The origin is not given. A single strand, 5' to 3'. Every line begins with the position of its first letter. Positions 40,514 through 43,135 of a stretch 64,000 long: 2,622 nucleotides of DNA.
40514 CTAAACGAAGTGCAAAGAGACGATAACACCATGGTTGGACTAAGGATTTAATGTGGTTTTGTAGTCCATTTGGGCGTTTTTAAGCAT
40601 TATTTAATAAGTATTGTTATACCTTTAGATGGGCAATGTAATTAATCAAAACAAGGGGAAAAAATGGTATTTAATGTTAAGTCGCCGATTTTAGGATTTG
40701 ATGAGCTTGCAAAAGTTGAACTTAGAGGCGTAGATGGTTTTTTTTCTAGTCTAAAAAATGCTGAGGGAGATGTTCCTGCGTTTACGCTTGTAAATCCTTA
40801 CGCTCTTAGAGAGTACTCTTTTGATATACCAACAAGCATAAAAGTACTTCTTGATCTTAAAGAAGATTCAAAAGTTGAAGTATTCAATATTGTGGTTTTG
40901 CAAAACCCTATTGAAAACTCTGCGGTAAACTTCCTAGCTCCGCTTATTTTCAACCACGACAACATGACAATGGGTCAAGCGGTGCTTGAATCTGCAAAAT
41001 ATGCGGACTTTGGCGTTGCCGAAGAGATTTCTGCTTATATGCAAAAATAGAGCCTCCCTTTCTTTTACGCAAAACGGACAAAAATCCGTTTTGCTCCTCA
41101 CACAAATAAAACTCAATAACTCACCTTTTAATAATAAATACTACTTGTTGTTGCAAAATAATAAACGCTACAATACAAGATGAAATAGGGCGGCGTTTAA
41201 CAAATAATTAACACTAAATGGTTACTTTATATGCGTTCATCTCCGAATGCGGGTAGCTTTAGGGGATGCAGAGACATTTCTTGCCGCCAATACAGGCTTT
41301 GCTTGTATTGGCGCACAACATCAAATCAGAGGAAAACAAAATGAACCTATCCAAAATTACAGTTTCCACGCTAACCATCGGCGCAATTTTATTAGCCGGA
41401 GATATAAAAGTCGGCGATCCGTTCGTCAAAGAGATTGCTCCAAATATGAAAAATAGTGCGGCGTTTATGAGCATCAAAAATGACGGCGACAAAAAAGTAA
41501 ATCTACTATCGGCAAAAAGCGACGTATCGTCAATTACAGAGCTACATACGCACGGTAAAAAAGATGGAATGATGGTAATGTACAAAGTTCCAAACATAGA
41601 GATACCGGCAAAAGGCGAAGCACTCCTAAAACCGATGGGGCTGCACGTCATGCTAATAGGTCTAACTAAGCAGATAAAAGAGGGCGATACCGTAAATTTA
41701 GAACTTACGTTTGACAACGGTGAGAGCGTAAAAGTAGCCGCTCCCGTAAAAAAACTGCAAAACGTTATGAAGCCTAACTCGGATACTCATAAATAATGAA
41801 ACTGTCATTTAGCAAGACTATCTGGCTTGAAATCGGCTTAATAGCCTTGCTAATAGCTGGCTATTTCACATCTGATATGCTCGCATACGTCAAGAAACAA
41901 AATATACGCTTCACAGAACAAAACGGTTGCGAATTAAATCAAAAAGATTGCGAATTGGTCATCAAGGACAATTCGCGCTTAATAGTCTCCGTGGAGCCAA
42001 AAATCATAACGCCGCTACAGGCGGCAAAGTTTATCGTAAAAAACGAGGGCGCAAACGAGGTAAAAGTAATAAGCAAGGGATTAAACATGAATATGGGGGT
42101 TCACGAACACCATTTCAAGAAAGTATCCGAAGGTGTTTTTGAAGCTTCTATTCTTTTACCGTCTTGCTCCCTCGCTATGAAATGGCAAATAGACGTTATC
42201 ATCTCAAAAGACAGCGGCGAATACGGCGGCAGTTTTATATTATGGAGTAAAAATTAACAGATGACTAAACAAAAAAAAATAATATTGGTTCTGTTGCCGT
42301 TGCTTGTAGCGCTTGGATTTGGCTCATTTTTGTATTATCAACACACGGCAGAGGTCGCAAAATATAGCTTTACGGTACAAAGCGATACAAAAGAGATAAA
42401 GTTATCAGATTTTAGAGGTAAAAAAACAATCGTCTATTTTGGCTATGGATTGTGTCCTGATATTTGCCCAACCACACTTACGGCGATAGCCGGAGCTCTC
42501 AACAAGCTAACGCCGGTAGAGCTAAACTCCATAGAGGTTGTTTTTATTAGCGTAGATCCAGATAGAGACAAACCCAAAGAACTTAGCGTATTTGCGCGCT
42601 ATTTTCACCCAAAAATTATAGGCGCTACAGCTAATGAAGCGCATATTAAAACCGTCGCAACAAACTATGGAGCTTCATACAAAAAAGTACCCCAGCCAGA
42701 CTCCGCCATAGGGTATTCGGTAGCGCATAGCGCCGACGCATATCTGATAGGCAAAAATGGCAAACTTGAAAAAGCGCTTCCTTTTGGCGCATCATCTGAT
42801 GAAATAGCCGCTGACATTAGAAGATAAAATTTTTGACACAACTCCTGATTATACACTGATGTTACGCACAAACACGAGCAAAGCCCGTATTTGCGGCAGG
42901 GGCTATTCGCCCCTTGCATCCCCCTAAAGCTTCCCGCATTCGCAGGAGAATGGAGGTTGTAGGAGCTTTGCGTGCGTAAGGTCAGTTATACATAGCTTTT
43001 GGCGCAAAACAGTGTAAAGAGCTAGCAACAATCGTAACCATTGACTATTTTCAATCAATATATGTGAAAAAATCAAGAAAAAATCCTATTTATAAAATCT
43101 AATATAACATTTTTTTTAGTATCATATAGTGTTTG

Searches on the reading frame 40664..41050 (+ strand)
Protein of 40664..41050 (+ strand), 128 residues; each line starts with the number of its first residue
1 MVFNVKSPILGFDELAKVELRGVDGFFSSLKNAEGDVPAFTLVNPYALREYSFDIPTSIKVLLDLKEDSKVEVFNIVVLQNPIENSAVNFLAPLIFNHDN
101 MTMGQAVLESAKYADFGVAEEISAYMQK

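Call 12: search_protein_families(library=ncbifam, proteins=[window:40664-41050:+])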
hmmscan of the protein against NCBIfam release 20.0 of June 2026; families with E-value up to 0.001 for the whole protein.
window:40664-41050:+ (128 aa): 7 families
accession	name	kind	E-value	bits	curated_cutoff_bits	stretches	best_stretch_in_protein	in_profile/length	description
NF009790.1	PRK13282.1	equivalog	1.1e-50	171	135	1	1-128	1-128/128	flagellar assembly protein FliW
NF009791.1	PRK13283.1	equivalog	2.7e-44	150.5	169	1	1-128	1-129/129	flagellar assembly protein FliW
NF009798.0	PRK13285.2-1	equivalog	4.1e-16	59.2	208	1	4-114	20-134/159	flagellar assembly protein FliW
NF009793.2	PRK13285.1-1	equivalog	3.7e-13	49.2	130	1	4-114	12-126/132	flagellar assembly protein FliW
NF009799.0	PRK13285.2-2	equivalog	1.9e-10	40.6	165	1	9-114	25-132/150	flagellar assembly protein FliW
NF009801.0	PRK13285.2-4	equivalog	1.7e-07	30.9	223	1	9-114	25-132/152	flagellar assembly protein FliW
NF009800.0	PRK13285.2-3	equivalog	4.7e-07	29.8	226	1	4-113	20-131/149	flagellar assembly protein FliW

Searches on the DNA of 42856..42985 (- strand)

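Call 48: search_dna_similar(query=window:42856-42985:-, collection=plasmids, mode=distant, max_evalue=0.001, max_rows=15)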
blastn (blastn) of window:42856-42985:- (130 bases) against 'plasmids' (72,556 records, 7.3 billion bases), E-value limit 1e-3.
No match.

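Call 49: search_dna_similar(query=window:42856-42985:-, collection=phages, mode=distant, max_evalue=0.001, max_rows=15)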
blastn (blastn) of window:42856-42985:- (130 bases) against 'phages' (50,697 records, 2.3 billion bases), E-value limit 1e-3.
No match.
